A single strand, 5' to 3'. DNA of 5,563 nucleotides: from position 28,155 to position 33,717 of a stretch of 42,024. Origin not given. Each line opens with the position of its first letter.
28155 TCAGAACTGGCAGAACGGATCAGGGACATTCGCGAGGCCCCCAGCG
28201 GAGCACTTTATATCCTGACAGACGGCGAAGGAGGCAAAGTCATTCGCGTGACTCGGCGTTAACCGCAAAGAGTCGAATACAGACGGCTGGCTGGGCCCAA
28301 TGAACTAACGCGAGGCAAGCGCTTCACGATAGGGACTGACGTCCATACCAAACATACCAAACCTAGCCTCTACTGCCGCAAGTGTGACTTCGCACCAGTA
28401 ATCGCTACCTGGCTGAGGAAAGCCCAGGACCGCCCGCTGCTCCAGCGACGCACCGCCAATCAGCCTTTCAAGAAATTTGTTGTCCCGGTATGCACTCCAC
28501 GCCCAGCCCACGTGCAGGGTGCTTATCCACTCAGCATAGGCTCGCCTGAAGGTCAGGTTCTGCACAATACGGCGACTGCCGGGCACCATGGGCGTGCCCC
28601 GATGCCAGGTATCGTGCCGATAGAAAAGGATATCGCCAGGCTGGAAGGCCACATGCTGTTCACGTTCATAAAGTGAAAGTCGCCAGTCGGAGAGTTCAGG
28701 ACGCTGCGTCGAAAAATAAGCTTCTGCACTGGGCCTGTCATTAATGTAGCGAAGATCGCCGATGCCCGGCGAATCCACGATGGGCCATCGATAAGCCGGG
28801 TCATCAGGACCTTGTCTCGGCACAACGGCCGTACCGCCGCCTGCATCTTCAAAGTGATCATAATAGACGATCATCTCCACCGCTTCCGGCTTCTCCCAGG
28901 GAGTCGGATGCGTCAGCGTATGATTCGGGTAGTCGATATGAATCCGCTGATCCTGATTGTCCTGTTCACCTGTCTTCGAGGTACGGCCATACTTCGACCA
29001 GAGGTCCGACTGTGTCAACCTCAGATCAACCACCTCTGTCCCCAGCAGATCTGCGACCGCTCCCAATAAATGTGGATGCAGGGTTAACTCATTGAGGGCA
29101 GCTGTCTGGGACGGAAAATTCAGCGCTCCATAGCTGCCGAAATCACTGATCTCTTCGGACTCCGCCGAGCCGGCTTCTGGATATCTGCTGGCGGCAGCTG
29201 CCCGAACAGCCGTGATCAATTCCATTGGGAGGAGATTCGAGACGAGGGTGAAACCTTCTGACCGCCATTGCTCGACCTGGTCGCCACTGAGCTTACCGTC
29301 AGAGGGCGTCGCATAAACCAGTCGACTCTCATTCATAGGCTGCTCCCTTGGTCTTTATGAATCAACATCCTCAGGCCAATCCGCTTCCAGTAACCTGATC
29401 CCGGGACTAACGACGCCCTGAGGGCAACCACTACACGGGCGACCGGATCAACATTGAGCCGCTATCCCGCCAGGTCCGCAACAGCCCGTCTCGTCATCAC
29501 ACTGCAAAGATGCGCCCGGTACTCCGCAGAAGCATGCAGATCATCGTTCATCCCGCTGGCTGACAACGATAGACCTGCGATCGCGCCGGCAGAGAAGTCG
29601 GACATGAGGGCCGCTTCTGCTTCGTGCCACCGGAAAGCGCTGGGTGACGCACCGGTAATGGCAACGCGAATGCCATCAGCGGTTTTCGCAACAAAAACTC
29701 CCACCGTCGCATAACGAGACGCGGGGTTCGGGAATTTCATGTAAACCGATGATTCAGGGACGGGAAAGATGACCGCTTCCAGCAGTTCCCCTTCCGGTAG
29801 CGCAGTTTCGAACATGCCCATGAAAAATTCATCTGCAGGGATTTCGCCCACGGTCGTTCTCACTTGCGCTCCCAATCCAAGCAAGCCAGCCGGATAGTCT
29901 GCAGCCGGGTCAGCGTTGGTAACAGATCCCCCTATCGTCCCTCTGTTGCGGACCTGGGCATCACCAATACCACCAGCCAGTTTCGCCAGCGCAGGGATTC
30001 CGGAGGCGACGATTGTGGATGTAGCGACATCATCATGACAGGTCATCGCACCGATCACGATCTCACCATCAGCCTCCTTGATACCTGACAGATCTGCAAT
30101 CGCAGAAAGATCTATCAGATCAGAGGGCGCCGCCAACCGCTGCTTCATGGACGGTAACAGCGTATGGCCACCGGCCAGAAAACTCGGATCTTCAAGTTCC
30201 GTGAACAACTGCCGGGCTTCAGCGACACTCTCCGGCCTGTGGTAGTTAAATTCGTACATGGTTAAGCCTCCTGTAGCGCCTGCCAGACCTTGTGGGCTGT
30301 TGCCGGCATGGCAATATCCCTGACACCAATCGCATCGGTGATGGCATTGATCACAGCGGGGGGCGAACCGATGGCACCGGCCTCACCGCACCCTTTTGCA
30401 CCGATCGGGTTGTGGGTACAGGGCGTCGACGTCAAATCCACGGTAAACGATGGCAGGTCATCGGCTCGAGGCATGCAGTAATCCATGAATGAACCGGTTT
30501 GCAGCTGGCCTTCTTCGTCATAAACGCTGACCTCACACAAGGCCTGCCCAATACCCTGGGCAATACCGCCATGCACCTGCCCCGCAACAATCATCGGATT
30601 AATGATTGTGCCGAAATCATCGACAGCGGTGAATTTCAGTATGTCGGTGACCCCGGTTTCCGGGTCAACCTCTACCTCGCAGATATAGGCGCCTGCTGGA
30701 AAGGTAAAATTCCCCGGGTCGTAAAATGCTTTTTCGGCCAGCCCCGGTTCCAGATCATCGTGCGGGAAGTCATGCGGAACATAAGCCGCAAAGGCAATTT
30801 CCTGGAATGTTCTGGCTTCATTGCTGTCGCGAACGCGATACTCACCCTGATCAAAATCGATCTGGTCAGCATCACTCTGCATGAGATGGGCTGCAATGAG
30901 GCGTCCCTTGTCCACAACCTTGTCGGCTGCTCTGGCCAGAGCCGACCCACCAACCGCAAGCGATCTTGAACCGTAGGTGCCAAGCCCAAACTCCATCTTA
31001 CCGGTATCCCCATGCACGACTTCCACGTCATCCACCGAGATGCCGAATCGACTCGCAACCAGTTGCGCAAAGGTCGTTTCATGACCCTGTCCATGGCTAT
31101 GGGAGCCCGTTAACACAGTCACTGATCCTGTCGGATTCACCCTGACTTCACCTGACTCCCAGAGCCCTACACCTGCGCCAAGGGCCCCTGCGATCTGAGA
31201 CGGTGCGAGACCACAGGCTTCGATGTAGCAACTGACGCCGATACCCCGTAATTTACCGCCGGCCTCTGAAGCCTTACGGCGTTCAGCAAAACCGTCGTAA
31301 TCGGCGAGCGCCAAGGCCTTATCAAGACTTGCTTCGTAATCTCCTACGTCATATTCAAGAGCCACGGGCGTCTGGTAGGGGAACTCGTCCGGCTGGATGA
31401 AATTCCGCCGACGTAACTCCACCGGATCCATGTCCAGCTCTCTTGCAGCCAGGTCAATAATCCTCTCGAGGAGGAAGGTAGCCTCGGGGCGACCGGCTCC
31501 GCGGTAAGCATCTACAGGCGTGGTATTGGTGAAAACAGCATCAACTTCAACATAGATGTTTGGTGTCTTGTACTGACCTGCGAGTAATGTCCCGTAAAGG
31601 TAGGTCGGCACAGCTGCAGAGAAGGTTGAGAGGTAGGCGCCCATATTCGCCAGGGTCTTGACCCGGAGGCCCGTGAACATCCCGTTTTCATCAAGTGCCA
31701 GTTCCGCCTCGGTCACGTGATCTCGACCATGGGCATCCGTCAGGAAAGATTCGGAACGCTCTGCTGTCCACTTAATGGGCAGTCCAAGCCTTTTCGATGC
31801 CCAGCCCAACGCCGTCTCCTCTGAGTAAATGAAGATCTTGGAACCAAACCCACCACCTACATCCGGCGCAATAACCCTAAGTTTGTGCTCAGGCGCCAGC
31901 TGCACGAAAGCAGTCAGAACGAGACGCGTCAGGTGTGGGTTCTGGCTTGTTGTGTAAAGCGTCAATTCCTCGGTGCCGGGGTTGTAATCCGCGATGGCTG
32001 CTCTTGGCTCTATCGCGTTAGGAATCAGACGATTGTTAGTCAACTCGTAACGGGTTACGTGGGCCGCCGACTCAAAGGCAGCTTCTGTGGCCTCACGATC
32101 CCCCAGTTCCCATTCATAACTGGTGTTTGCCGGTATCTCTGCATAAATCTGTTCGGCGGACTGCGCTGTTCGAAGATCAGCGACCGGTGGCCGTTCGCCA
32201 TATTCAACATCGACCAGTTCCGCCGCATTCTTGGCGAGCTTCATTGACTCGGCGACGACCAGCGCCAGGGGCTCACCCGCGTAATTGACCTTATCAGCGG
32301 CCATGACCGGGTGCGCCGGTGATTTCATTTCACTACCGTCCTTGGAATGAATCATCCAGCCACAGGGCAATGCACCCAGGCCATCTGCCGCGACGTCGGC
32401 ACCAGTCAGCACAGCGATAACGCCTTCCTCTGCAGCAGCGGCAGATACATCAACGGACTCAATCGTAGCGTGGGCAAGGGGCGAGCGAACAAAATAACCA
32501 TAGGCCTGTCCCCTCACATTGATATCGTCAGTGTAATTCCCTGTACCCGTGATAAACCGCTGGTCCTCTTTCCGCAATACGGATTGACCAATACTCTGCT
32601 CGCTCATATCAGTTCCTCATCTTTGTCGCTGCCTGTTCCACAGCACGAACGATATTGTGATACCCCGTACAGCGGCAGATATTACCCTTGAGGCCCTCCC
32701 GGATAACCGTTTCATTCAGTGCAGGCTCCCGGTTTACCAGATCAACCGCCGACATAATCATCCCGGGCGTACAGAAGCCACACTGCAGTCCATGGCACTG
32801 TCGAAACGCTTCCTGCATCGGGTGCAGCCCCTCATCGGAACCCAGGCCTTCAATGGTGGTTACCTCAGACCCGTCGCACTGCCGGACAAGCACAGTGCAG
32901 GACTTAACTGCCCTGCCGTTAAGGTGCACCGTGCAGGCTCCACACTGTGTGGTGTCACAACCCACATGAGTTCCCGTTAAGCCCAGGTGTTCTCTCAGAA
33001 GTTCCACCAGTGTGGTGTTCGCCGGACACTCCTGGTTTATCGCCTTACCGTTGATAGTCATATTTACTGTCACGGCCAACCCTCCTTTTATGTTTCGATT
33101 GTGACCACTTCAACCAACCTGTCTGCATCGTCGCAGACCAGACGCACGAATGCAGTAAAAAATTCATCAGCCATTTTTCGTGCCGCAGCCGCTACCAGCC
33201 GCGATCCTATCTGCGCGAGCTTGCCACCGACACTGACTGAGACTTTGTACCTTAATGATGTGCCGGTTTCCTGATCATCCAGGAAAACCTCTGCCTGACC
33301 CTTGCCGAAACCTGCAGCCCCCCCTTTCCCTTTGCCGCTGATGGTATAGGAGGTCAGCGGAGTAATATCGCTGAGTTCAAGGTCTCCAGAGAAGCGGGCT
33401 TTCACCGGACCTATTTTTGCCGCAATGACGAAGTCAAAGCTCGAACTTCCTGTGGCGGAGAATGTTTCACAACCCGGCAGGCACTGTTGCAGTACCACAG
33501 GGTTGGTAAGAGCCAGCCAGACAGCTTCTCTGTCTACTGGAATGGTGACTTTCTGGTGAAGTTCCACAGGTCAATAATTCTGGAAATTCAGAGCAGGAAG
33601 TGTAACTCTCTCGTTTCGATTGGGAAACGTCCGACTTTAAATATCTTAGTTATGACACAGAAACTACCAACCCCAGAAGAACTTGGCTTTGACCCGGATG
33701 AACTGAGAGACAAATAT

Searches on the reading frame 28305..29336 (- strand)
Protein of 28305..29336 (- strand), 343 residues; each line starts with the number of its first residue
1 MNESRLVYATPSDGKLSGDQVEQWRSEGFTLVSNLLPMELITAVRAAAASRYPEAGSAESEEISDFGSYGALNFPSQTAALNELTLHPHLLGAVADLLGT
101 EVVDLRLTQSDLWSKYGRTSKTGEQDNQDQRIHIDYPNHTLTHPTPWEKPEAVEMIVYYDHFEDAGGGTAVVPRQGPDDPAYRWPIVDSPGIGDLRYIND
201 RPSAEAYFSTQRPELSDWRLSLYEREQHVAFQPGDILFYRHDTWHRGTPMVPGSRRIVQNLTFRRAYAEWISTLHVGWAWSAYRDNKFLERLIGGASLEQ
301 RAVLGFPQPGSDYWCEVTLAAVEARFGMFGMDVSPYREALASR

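Call 8: search_protein_families(library=pfam, proteins=[window:28305-29336:-])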
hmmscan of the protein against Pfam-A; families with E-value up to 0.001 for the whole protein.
window:28305-29336:- (343 aa): 1 family
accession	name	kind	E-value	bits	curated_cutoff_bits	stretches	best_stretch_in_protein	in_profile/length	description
PF05721.19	PhyH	-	7.9e-07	30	22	1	24-250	1-205/213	Phytanoyl-CoA dioxygenase (PhyH)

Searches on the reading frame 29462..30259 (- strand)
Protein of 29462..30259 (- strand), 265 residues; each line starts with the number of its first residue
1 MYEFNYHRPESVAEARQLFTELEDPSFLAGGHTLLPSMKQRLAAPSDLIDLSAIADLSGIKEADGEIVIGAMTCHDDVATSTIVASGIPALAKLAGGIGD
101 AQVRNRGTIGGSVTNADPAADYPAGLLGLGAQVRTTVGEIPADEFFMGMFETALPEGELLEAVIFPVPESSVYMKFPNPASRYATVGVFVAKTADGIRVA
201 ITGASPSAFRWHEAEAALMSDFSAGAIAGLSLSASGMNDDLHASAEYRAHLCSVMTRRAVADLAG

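Call 8: search_protein_families(library=pfam, proteins=[window:29462-30259:-])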
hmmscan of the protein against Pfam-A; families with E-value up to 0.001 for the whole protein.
window:29462-30259:- (265 aa): 2 families
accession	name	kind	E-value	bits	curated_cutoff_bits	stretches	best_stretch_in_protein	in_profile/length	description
PF00941.27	FAD_binding_5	-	9.8e-46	156.1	27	1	3-167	2-169/170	FAD binding domain in molybdopterin dehydrogenase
PF03450.22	CO_deh_flav_C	-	2e-06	28.3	25.5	1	173-261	3-100/102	CO dehydrogenase flavoprotein C-terminal domain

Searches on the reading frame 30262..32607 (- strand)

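Call 8: search_protein_families(library=pfam, proteins=[window:30262-32607:-])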
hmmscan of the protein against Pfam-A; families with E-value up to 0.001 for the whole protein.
window:30262-32607:- (781 aa): 3 families
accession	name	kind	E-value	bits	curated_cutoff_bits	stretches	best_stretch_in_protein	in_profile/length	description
PF20256.3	MoCoBD_2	-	1.1e-91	307.7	27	1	430-719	1-283/283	Molybdopterin cofactor-binding domain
PF02738.23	MoCoBD_1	-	3.4e-77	259.3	27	1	157-403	4-244/244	Molybdopterin cofactor-binding domain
PF01315.27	Ald_Xan_dh_C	-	1.8e-29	102.7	31.3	1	20-140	1-110/110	Aldehyde oxidase and xanthine dehydrogenase, a/b hammerhead domain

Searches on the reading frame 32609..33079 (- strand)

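Call 8: search_protein_families(library=pfam, proteins=[window:32609-33079:-])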
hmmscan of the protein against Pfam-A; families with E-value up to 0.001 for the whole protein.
window:32609-33079:- (156 aa): 3 families
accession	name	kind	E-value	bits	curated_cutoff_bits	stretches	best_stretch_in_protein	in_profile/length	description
PF01799.25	Fer2_2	-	1.4e-33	115.3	30.3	1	75-148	1-75/75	[2Fe-2S] binding domain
PF00111.32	Fer2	-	1.2e-07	32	21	1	8-60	2-54/77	2Fe-2S iron-sulfur cluster binding domain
PF13085.11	Fer2_3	-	9.1e-05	22.9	27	1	40-79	51-89/107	2Fe-2S iron-sulfur cluster binding domain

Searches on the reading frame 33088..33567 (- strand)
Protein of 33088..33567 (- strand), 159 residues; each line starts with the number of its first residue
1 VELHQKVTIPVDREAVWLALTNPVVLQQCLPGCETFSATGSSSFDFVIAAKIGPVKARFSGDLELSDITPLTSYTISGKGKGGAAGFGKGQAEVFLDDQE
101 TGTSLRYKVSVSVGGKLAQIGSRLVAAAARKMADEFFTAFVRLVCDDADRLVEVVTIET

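Call 8: search_protein_families(library=pfam, proteins=[window:33088-33567:-])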
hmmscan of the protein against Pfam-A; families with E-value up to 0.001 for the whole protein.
window:33088-33567:- (159 aa): 1 family
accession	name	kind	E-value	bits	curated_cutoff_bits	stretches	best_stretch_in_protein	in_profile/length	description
PF06240.19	COXG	-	2.4e-32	112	22.2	1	7-140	3-135/140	Carbon monoxide dehydrogenase subunit G (CoxG)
